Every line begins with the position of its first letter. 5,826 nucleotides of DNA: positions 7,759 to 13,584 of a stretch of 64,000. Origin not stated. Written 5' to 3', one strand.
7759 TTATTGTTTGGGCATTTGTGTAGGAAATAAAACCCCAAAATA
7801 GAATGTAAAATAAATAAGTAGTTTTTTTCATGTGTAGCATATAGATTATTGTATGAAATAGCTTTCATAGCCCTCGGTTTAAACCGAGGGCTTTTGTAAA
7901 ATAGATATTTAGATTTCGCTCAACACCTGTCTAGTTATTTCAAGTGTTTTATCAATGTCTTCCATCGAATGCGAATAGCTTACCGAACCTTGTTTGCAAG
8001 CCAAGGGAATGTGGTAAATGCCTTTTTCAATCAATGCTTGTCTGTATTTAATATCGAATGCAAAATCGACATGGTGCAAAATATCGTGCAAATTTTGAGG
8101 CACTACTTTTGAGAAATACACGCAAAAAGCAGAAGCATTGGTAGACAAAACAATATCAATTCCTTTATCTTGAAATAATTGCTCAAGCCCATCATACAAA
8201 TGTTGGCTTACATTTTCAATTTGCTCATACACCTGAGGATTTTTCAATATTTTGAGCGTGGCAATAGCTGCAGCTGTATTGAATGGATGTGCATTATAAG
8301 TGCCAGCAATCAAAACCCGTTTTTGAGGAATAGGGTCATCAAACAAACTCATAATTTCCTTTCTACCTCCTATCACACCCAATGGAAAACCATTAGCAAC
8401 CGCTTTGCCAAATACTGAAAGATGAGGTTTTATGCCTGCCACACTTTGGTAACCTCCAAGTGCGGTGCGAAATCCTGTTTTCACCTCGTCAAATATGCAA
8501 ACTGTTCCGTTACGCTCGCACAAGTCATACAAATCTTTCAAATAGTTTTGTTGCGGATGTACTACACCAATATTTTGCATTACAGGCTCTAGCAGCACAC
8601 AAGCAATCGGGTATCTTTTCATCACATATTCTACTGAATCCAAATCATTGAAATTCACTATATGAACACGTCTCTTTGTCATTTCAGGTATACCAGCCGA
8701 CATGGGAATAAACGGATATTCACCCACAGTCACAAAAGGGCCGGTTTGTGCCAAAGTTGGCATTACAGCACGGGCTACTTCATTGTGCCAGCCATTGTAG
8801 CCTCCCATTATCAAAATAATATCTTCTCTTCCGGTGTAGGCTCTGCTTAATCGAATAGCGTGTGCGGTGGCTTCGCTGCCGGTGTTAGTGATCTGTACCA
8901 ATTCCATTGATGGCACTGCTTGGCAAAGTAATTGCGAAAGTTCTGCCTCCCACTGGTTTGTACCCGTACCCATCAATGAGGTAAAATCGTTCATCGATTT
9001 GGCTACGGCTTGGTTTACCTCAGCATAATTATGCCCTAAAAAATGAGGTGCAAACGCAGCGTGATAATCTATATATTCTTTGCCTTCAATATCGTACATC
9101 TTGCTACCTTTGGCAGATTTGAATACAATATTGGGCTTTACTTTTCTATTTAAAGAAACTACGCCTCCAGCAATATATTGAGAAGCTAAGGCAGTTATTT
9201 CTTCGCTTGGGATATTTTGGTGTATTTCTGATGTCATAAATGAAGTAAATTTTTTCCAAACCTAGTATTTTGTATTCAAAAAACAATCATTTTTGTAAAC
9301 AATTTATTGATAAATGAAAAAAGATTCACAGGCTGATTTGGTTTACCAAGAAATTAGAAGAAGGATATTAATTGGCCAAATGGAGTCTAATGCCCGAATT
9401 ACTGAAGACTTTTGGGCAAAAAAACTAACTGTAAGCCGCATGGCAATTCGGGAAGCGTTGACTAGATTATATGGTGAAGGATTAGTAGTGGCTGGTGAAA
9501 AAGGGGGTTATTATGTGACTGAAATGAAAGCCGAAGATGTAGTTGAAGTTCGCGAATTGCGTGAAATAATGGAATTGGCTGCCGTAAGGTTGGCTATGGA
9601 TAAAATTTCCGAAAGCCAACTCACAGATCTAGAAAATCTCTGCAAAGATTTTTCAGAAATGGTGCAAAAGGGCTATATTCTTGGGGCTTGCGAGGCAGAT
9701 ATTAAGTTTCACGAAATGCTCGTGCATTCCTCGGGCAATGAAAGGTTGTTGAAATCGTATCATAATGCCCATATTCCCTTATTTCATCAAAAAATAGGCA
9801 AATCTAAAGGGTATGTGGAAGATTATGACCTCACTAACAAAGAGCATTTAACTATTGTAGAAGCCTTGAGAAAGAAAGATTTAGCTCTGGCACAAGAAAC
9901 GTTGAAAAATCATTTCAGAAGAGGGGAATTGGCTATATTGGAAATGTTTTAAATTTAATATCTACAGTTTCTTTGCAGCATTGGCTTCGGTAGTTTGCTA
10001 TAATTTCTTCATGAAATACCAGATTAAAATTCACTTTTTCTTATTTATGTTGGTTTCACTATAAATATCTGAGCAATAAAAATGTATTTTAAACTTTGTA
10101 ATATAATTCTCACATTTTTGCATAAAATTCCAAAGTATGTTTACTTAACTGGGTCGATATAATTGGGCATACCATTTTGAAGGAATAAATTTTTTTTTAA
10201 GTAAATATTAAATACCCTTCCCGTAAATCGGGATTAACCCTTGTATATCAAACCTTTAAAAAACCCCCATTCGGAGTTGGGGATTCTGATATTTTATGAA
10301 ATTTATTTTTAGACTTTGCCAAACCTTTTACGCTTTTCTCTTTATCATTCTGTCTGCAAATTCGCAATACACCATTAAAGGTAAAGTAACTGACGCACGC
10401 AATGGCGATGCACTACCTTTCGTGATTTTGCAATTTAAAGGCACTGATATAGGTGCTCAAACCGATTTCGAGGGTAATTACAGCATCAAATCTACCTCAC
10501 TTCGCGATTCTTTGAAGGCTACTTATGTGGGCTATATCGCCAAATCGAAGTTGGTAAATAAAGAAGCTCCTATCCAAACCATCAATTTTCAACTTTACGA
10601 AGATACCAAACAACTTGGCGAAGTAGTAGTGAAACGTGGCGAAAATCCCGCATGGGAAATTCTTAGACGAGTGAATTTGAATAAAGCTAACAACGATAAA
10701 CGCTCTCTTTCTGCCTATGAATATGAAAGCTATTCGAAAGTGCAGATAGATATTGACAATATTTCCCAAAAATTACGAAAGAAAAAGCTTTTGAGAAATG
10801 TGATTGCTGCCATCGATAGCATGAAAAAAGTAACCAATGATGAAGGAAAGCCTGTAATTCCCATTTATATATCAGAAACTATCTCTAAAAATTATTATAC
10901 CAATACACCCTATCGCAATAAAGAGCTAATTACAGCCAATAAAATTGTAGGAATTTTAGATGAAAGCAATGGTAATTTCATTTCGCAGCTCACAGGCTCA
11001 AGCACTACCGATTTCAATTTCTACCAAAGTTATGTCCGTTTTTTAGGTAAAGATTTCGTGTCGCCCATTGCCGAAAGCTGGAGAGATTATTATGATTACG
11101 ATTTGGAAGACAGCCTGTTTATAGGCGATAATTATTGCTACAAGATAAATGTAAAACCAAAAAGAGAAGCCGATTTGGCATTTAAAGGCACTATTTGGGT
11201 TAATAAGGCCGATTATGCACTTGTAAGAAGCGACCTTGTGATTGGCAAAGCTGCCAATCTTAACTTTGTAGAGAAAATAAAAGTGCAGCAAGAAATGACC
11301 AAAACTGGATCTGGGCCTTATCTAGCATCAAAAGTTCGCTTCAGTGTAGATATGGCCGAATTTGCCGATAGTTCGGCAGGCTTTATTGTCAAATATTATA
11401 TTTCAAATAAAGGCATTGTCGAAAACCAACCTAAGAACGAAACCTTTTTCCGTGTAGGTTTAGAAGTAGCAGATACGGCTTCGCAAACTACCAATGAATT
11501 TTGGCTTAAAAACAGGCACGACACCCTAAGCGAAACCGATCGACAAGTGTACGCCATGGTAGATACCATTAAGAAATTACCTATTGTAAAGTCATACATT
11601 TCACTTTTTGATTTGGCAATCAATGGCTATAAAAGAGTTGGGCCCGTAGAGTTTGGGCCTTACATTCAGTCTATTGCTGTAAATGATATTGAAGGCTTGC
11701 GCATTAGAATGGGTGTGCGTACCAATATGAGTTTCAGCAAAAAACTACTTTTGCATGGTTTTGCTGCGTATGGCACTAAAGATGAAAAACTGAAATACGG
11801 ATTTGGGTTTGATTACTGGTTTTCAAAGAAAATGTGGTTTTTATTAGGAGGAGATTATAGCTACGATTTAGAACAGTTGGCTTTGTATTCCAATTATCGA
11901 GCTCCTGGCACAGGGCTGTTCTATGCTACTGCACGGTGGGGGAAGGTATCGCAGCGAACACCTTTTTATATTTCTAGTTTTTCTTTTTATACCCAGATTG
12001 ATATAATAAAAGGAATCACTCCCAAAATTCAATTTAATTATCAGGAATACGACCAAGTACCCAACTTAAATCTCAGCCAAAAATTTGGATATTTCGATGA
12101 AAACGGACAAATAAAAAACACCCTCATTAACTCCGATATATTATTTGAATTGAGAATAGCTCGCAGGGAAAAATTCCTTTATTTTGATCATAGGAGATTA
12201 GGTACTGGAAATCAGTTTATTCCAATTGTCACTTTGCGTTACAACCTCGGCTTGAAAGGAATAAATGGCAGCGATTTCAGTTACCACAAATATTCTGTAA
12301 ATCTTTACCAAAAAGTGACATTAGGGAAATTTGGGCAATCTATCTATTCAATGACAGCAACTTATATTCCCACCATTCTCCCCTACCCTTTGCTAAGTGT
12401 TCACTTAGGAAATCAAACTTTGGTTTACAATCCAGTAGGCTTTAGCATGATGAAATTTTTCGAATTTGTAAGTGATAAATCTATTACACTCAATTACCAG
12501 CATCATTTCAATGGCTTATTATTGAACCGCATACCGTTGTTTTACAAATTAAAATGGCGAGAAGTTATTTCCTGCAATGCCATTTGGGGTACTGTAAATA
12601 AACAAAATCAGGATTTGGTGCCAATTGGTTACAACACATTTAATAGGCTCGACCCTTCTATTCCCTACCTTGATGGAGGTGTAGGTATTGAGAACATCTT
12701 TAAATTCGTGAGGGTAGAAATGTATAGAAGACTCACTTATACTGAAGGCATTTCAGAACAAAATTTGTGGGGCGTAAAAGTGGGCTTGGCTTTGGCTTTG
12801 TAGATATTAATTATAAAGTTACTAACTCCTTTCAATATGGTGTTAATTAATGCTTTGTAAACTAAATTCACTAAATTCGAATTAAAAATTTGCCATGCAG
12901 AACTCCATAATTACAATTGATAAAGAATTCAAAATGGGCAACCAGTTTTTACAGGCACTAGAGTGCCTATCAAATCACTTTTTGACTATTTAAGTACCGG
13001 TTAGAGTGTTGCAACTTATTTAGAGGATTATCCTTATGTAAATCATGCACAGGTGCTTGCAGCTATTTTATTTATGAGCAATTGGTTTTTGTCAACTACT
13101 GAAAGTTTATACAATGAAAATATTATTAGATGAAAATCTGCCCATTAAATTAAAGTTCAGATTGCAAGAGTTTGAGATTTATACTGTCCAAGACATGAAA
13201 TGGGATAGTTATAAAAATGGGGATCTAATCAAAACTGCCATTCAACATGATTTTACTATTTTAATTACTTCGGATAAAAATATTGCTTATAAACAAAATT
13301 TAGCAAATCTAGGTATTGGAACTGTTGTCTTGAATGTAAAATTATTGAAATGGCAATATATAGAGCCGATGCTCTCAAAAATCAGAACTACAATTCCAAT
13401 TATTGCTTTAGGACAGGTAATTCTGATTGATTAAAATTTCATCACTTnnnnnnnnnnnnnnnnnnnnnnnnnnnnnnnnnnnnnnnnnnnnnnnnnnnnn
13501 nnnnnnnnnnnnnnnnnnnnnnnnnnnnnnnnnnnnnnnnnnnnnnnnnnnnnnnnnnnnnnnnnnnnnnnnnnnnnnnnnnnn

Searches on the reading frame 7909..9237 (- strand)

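Call 11: search_protein_families(library=pfam, proteins=[window:7909-9237:-])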
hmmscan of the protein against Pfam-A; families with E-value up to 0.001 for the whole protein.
window:7909-9237:- (442 aa): 1 family
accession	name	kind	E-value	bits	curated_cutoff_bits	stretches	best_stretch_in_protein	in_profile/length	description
PF00202.27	Aminotran_3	-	8.9e-54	183.1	30.5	1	34-359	8-335/403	Aminotransferase class-III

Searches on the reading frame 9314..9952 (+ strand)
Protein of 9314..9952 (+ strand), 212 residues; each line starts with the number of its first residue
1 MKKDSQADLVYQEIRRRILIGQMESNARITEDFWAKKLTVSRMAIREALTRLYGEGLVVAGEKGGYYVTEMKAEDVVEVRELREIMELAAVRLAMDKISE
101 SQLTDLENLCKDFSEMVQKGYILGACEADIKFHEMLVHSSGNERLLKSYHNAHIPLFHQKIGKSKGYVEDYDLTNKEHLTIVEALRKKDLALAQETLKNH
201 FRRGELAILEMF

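Call 11: search_protein_families(library=pfam, proteins=[window:9314-9952:+])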
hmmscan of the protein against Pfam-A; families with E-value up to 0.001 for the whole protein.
window:9314-9952:+ (212 aa): 4 families
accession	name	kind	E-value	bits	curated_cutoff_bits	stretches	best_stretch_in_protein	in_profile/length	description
PF07729.17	FCD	-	4.4e-22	79.2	24.3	1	78-202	1-124/125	FCD domain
PF00392.27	GntR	-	3.3e-12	46.3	27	1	8-68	3-64/64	Bacterial regulatory proteins, gntR family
PF21933.2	MCM5_C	-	0.00045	20.5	27.2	0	12-52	4-42/59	MCM5, C-terminal domain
PF08279.18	HTH_11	-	0.00083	19.6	25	0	24-66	11-54/55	HTH domain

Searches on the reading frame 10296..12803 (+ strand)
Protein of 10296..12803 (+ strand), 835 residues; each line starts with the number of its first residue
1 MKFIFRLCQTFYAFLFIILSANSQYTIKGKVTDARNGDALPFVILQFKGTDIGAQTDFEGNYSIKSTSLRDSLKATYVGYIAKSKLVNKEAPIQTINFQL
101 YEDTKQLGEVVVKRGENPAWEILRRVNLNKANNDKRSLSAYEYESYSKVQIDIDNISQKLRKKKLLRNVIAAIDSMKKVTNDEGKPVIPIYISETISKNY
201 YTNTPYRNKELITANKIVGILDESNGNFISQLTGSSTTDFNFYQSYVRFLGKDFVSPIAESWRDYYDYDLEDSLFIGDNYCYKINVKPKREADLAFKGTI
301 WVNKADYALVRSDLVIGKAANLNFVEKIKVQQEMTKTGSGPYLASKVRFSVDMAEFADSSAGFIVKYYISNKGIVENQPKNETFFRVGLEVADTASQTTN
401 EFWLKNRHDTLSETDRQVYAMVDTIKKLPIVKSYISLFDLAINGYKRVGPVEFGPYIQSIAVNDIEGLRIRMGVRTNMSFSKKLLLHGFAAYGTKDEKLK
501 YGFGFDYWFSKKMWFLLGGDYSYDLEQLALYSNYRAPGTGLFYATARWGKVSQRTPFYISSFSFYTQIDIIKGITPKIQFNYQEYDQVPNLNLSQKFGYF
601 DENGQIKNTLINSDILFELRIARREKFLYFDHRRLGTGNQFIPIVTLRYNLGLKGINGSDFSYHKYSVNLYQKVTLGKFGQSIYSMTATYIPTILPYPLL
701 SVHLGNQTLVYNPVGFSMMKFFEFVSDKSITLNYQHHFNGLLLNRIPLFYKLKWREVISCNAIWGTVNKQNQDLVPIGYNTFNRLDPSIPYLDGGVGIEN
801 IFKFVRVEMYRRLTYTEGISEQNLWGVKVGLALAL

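Call 11: search_protein_families(library=pfam, proteins=[window:10296-12803:+])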
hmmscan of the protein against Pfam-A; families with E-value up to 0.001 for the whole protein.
window:10296-12803:+ (835 aa): 3 families
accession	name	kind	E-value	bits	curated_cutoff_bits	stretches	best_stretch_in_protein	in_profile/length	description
PF18939.6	DUF5686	-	8.4e-56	190.1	39.2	1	128-769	6-660/669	Family of unknown function (DUF5686)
PF13715.12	CarbopepD_reg_2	-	1.3e-16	60.8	32.2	1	27-112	1-88/88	CarboxypepD_reg-like domain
PF13620.12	CarboxypepD_reg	-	3.9e-06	27.6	32.3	1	26-100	1-81/82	Carboxypeptidase regulatory-like domain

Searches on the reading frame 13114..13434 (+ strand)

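Call 47: search_protein_families(library=pfam, proteins=[window:13114-13434:+], max_evalue=0.05)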
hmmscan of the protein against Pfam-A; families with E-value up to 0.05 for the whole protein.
window:13114-13434:+ (106 aa): 2 families
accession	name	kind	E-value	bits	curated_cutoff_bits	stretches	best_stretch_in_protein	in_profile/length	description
PF18480.7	DUF5615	-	2.7e-07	30.8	23.8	1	1-56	1-57/110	Domain of unknown function (DUF5615)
PF18478.7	PIN_10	-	0.0007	20.1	26.2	1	1-62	1-67/84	PIN like domain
